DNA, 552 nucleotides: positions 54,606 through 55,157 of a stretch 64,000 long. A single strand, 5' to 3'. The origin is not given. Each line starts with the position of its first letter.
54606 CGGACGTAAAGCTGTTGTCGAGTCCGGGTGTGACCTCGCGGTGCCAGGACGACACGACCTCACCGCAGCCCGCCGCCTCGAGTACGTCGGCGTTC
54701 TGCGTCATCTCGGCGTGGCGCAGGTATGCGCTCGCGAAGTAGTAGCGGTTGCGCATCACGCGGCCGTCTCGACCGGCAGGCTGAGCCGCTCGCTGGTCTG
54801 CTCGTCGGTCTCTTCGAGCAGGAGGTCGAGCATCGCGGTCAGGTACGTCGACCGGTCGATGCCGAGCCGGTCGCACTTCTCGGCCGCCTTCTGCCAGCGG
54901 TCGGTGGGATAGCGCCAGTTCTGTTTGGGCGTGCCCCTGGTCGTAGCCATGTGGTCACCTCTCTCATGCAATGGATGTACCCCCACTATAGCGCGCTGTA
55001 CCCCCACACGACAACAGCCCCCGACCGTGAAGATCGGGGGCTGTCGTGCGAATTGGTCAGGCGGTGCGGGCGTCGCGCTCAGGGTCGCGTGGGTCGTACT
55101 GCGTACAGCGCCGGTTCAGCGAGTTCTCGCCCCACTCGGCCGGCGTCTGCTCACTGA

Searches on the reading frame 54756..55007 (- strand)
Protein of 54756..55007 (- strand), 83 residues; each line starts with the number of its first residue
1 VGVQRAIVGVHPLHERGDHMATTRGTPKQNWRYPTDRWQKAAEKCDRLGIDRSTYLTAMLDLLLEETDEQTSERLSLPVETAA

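Call 25: search_protein_families(library=pfam, proteins=[window:54756-55007:-], max_evalue=0.01)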
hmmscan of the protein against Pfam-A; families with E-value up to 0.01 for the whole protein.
window:54756-55007:- (83 aa): 0 families

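Call 49: search_protein_families(library=phrogs, proteins=[window:54756-55007:-], max_evalue=0.1)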
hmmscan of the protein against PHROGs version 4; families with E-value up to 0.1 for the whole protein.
window:54756-55007:- (83 aa): 2 families
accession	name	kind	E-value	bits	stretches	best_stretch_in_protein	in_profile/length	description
phrog_33826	-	unknown function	0.046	14.9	1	50-71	32-53/75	-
phrog_20290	-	other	0.066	14.2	1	28-50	3-28/58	lipoprotein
